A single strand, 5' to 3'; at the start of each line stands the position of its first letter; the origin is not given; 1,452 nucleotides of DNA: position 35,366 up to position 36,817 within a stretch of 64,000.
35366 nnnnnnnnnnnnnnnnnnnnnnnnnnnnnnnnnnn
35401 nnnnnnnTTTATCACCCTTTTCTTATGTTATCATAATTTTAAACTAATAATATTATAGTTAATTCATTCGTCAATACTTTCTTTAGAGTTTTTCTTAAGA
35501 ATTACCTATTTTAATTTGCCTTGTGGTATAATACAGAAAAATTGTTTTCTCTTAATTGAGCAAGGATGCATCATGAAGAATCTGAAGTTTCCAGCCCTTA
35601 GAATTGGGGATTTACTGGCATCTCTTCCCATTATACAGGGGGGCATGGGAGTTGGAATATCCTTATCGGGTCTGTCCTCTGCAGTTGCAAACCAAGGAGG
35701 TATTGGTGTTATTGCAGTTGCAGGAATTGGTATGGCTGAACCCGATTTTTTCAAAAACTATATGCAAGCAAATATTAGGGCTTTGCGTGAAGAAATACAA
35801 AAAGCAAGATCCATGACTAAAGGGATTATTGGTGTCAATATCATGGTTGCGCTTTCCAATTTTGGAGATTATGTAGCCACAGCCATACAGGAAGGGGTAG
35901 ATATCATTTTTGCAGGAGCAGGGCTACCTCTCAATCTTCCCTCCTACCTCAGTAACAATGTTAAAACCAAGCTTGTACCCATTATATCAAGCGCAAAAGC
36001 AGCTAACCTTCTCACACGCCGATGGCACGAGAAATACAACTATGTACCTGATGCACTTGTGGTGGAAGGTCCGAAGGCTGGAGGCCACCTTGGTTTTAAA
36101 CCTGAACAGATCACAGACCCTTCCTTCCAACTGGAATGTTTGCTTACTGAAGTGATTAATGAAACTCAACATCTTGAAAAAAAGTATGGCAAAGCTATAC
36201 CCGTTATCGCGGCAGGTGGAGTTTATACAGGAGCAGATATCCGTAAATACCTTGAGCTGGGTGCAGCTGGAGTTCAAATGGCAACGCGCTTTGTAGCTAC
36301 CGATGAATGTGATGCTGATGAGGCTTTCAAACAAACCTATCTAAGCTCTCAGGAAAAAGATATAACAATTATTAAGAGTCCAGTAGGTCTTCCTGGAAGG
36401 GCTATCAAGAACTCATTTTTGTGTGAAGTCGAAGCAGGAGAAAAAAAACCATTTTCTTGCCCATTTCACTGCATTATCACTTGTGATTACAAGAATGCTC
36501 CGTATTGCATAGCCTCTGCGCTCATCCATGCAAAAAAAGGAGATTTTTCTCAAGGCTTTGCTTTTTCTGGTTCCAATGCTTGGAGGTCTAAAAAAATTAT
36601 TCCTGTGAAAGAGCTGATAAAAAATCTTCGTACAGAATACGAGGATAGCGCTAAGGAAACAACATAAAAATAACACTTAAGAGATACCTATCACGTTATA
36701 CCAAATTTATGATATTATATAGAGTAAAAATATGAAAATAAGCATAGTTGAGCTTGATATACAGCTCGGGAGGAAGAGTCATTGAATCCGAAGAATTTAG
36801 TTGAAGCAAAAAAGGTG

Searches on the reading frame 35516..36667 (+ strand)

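Call 11: search_protein_families(library=pfam, proteins=[window:35516-36667:+], max_evalue=0.001)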
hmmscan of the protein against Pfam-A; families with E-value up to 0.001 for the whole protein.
window:35516-36667:+ (383 aa): 4 families
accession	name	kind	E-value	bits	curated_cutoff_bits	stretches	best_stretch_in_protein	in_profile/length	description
PF03060.21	NMO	-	1.5e-55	189.4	28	1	36-372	11-329/331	Nitronate monooxygenase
PF01180.27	DHO_dh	-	2.3e-05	24.2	27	1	218-263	231-276/291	Dihydroorotate dehydrogenase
PF00478.31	IMPDH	-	2.9e-05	23.7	25.6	1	214-273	196-253/345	IMP dehydrogenase / GMP reductase domain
PF01070.24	FMN_dh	-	0.00061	19.4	24.9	0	218-259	264-305/350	FMN-dependent dehydrogenase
